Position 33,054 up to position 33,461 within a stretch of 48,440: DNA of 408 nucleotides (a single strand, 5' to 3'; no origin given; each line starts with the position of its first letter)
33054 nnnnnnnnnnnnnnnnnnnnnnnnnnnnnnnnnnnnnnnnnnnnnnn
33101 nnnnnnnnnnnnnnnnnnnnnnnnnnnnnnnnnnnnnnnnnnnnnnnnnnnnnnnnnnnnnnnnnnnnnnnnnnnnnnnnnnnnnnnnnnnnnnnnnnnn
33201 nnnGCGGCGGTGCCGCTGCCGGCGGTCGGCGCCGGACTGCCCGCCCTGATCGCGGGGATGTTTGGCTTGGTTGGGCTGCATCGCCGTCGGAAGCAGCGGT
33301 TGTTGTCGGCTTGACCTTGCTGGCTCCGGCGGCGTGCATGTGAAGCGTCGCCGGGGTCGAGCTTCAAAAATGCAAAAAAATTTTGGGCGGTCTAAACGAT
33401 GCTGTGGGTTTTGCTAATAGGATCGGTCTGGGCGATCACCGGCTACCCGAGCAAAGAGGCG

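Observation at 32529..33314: Phage-encoded PEP-CTERM (VPLPA-type) exosortase substrate expressed from the early switch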

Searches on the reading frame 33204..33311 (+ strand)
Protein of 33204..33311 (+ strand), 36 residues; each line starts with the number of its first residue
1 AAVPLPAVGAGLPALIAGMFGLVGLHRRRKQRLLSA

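Call 6: search_protein_families(library=ncbifam, proteins=[window:33204-33311:+], max_evalue=10)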
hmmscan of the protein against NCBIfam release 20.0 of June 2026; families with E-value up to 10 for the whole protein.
seq(36 aa): 3 families
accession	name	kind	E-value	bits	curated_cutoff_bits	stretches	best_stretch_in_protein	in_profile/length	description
NF058582.1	Microco_LAVTG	domain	0.026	14.6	27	1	1-29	7-34/34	LAVTG motif-containing sortase-dependent surface protein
TIGR01167.1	LPXTG_anchor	domain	0.051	14.3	15.9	1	8-30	14-34/34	LPXTG cell wall anchor domain-containing protein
TIGR03370.1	VPLPA-CTERM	domain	0.73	9.9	25.35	1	3-30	1-25/25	VPLPA-CTERM sorting domain-containing protein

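Call 7: search_protein_families(library=pfam, proteins=[window:33204-33311:+], max_evalue=10)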
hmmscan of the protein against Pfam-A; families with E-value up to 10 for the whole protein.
seq(36 aa): 0 families

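Call 71: search_protein_representatives(alignment_id=A5)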
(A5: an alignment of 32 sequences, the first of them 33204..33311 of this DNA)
Query: 32 sequences, 48 profile positions. Proteins with E-value up to 0.001 (for the whole library): 6278; up to 1e-10: 4028; up to 1e-30: 2. The best 150 are listed.
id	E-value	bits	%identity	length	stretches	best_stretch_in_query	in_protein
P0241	8.0e-35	133.7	-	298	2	11-47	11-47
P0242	2.0e-33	129.3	-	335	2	10-47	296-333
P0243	1.9e-30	119.7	-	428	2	13-48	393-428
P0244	2.5e-30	119.4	-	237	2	11-48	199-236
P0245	4.3e-27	109.0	-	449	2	9-46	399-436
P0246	9.5e-26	104.7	-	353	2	16-46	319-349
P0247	8.3e-24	98.5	-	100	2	14-47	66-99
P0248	1.7e-21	91.1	-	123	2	14-48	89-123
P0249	3.8e-21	89.9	-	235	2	10-45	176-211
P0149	4.0e-21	89.9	-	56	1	4-48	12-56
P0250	5.3e-21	89.5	-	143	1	6-48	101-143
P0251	2.2e-20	87.5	-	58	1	7-48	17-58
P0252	2.8e-20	87.2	-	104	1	6-48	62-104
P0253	6.0e-20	86.1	-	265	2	16-48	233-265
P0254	8.7e-20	85.6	-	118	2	9-48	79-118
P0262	5.5e-19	83.0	-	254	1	7-48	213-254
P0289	1.5e-18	81.6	-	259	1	7-47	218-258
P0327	3.3e-18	80.5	-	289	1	13-48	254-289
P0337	4.1e-18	80.2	-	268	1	7-48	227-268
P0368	6.3e-18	79.6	-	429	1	10-48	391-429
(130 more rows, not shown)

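Call 72: list_cluster_members(proteins=[P0243, P0245, P0242, P0246, P0368, P0327, P0337, P0262, P0289, P0253])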
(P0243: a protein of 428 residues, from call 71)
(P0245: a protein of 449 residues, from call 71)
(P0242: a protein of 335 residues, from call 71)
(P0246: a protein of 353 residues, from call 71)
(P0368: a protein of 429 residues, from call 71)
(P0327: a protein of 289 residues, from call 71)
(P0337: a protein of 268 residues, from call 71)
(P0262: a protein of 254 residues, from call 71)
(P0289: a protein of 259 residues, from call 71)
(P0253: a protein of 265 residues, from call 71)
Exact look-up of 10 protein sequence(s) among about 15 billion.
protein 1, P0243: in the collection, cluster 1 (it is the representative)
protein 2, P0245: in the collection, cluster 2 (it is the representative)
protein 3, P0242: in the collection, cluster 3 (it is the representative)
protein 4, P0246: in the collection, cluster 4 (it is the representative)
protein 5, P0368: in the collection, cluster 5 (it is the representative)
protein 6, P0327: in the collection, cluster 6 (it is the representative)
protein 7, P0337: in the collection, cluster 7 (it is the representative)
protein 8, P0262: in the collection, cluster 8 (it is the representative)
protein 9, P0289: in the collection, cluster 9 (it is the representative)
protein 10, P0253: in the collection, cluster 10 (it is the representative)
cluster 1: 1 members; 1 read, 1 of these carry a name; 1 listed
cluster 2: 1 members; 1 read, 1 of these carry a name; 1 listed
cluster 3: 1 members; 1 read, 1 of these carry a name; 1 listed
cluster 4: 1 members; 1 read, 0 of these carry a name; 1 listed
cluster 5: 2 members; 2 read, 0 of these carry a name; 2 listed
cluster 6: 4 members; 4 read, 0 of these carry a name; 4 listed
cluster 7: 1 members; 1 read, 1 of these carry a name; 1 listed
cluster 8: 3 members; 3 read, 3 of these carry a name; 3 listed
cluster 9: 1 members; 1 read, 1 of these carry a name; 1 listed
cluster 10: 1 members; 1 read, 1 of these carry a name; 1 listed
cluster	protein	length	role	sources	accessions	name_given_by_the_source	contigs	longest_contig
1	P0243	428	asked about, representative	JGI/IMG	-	hypothetical protein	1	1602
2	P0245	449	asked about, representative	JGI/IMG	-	hypothetical protein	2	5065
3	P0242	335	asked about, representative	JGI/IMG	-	hypothetical protein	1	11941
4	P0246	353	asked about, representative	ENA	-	-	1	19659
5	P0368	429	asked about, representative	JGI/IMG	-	-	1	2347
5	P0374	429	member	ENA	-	-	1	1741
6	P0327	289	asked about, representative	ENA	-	-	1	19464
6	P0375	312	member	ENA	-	-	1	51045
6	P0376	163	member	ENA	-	-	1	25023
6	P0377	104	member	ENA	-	-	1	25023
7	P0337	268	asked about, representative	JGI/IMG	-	hypothetical protein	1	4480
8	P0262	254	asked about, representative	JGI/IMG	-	hypothetical protein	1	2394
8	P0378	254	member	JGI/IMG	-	hypothetical protein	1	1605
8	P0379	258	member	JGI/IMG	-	hypothetical protein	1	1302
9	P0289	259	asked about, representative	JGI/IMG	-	hypothetical protein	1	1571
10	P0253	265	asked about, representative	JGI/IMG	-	hypothetical protein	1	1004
